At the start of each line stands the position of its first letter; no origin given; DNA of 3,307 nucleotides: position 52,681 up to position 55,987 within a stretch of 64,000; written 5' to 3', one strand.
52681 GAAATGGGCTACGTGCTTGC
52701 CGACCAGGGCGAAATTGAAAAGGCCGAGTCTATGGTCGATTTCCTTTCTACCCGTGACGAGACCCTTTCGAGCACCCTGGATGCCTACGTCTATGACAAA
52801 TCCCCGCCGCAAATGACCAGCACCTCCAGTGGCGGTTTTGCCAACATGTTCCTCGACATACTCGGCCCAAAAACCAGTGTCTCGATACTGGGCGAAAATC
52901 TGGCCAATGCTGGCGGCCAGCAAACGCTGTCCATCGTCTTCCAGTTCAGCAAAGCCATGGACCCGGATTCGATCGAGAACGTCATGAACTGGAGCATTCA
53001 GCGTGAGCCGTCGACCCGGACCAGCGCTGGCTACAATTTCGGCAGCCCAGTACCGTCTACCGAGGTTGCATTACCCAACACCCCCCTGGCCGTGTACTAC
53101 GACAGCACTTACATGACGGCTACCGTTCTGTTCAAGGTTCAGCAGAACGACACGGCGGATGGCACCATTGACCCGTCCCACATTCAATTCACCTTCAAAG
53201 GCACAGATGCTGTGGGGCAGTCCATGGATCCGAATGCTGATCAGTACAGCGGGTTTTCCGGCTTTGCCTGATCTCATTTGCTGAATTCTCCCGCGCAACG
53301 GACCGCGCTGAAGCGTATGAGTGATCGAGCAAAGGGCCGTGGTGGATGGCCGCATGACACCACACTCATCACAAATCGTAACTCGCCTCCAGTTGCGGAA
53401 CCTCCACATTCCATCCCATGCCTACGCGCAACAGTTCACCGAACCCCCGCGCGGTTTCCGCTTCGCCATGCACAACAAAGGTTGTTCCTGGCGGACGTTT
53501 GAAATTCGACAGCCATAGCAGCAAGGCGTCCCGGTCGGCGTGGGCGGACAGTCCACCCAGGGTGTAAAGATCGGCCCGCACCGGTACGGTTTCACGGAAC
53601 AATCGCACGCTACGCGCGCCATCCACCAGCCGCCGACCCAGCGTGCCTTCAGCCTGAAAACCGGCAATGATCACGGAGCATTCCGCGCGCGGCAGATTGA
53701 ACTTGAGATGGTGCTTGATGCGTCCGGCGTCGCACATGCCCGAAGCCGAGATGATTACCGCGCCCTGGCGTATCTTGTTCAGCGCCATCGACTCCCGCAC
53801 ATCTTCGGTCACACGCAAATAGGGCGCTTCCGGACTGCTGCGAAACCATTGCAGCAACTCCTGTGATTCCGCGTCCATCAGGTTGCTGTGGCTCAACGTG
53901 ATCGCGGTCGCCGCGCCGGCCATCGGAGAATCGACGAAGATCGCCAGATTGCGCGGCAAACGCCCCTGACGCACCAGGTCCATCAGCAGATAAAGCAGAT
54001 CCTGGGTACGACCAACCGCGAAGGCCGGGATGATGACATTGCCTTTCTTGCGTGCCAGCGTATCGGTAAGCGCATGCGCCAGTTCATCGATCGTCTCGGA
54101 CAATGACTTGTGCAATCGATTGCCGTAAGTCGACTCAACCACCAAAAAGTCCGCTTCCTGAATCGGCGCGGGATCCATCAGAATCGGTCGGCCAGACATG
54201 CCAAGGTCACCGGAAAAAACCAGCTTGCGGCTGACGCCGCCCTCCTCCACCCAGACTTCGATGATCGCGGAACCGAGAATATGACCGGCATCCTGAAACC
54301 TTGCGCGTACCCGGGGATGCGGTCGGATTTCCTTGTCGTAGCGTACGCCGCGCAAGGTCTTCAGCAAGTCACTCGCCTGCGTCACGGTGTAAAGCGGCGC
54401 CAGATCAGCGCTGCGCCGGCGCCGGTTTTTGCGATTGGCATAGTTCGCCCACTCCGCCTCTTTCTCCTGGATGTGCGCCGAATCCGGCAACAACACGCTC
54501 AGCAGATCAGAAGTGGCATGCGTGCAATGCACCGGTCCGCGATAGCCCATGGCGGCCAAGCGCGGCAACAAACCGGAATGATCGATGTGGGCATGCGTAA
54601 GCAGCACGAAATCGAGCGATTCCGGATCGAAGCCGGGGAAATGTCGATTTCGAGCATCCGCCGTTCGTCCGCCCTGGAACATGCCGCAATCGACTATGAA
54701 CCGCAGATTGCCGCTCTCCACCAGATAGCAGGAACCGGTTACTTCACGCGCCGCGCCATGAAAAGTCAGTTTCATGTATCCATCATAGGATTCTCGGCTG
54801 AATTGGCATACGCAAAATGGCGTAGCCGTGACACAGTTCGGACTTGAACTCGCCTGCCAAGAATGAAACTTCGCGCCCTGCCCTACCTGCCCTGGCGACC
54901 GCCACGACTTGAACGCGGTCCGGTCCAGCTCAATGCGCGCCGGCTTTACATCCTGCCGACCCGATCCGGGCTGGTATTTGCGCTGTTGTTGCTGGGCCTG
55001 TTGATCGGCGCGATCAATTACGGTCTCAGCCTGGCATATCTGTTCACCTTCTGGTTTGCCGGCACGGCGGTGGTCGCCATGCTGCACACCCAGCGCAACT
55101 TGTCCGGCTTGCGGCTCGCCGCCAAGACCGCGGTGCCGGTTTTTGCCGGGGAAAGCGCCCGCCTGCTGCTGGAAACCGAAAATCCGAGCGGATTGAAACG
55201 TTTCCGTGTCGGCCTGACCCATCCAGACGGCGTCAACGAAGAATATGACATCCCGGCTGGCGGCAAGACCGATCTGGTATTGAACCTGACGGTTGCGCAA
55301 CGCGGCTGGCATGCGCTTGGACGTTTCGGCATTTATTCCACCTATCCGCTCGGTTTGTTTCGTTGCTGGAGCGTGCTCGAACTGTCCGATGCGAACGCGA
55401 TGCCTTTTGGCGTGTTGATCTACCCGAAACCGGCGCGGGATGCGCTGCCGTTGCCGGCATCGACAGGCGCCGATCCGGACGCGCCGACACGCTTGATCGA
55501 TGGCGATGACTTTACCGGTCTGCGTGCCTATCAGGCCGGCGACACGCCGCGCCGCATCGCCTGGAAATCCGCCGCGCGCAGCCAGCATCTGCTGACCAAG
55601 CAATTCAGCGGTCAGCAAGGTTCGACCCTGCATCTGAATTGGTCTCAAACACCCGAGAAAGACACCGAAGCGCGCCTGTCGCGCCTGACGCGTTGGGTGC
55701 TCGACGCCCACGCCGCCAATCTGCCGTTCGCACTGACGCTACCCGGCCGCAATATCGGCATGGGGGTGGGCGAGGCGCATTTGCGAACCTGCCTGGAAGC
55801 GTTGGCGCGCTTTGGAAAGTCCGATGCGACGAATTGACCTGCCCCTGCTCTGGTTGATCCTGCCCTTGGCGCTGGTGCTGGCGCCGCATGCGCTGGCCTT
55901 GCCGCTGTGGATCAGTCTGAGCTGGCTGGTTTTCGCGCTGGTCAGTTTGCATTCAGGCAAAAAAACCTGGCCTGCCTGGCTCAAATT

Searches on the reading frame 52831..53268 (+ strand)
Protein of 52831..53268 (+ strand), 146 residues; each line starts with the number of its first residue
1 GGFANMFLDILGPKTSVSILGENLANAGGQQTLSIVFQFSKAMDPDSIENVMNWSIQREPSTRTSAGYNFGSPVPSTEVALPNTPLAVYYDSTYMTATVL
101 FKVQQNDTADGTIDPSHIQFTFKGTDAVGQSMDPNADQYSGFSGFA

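Call 87: search_protein_families(library=pfam, proteins=[window:52831-53268:+], max_evalue=5)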
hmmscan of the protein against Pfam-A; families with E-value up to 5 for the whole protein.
window:52831-53268:+ (146 aa): 1 family
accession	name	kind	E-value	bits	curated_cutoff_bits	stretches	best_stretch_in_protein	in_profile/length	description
PF00928.26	Adap_comp_sub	-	0.23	11.2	31.6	1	46-98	171-226/259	Adaptor complexes medium subunit family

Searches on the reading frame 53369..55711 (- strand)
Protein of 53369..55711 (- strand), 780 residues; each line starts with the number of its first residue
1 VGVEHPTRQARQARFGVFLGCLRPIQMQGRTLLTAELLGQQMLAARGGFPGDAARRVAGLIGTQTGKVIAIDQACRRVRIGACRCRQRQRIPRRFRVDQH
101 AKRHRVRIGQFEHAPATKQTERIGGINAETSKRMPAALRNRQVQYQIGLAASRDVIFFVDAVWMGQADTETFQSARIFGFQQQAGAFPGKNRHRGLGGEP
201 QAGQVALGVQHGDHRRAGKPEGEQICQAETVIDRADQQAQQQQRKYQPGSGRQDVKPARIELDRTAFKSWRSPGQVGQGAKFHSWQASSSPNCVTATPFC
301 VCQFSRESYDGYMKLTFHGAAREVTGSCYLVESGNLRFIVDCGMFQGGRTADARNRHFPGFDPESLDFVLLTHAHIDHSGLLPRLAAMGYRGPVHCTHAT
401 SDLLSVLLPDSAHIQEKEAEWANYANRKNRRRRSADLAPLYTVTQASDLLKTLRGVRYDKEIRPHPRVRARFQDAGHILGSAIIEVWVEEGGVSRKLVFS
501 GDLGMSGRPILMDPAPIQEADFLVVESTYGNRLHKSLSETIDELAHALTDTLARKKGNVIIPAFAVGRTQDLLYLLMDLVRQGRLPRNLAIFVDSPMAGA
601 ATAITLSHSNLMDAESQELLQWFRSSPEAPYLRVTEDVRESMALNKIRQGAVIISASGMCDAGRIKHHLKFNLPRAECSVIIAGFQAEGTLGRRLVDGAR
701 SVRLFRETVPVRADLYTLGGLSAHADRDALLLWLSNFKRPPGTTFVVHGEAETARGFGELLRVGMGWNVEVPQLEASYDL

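Call 10: search_protein_families(library=pfam, proteins=[window:53369-55711:-], max_evalue=0.001)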
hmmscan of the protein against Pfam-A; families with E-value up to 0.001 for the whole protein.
window:53369-55711:- (780 aa): 4 families
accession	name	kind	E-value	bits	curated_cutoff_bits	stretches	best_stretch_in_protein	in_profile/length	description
PF10996.14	Beta-Casp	-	3.5e-33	115.1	27.7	1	569-695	1-120/120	Beta-Casp domain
PF07521.17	RMMBL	-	1.6e-15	57.2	21.6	1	709-772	2-63/63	Zn-dependent metallo-hydrolase RNA specificity domain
PF00753.33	Lactamase_B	-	4.3e-12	46.8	22.7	1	324-386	4-64/196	Metallo-beta-lactamase superfamily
PF12706.13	Lactamase_B_2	-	6.5e-08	32.8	27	1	337-425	2-91/200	Beta-lactamase superfamily domain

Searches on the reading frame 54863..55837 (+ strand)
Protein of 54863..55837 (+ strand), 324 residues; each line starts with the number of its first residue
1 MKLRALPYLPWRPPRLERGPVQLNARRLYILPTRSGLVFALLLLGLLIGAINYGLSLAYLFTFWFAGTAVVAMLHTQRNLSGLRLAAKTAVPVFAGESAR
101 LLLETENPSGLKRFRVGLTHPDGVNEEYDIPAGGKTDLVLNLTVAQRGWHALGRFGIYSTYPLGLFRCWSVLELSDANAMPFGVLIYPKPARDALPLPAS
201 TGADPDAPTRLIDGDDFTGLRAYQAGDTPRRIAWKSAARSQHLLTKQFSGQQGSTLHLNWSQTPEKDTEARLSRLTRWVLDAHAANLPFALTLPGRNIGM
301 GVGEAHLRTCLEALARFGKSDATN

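Call 10: search_protein_families(library=pfam, proteins=[window:54863-55837:+], max_evalue=0.001)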
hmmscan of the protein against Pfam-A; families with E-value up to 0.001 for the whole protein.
window:54863-55837:+ (324 aa): 1 family
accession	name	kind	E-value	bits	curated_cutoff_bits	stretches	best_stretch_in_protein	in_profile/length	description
PF01882.25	DUF58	-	1.2e-06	28.3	23.4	1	221-301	3-82/216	Protein of unknown function DUF58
